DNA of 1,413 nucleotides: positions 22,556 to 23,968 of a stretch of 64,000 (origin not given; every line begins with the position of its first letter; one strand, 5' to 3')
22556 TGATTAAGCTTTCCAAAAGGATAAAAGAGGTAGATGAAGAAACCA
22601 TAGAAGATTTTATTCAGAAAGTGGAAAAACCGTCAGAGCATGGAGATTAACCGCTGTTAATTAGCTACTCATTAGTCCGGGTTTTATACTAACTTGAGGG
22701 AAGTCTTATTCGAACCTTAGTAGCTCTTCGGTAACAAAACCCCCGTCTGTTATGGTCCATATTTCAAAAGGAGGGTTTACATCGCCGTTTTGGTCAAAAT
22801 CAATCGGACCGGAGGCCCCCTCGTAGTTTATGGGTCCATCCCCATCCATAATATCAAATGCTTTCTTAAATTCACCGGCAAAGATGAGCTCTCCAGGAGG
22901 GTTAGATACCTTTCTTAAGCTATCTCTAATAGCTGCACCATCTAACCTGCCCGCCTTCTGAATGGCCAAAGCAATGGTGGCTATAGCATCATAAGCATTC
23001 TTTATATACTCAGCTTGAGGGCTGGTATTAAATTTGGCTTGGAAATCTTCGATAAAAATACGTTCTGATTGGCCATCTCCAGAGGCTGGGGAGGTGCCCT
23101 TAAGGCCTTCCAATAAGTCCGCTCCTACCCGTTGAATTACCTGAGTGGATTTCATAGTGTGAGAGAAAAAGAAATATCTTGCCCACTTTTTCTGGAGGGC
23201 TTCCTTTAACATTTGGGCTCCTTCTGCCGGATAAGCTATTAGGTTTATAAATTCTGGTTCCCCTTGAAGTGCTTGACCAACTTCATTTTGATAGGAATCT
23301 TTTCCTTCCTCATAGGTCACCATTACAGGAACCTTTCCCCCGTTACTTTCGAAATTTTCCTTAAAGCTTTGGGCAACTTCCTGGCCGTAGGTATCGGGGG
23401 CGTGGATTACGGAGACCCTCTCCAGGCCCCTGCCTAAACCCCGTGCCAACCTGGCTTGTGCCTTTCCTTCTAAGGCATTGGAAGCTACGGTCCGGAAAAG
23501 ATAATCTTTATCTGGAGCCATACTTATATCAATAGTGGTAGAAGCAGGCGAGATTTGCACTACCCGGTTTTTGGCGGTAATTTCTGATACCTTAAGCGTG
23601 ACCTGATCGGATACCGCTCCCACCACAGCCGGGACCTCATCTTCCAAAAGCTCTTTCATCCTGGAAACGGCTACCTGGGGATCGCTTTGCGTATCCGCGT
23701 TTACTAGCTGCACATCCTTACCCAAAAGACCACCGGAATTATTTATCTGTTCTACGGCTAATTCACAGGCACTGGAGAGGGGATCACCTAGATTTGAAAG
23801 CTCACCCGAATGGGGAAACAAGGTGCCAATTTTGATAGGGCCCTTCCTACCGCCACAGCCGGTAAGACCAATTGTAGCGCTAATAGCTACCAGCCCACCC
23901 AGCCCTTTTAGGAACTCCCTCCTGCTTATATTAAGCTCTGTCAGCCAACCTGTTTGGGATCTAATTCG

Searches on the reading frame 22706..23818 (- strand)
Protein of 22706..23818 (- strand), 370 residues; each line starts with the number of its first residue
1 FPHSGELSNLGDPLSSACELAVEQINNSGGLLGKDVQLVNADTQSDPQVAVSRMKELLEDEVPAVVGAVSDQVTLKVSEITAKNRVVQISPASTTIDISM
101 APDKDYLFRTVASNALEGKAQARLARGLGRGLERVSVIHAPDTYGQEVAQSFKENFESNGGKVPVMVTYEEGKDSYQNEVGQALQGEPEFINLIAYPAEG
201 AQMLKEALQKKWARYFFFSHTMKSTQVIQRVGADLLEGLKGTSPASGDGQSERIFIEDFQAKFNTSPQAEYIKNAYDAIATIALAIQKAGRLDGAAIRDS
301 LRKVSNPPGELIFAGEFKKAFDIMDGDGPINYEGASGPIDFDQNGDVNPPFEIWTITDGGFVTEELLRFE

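Call 16: search_protein_families(library=pfam, proteins=[window:22706-23818:-], max_evalue=0.001)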
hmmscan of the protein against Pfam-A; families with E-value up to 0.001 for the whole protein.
window:22706-23818:- (370 aa): 3 families
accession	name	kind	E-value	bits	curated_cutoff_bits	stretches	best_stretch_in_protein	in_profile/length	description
PF13458.12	Peripla_BP_6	-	1.1e-45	157.2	31.7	1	2-305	9-312/343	Periplasmic binding protein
PF01094.35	ANF_receptor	-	6.6e-38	131.1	25.4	1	16-357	4-351/353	Receptor family ligand binding region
PF13433.12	Peripla_BP_5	-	4.3e-13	49.6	27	1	3-309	9-316/363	Periplasmic binding protein domain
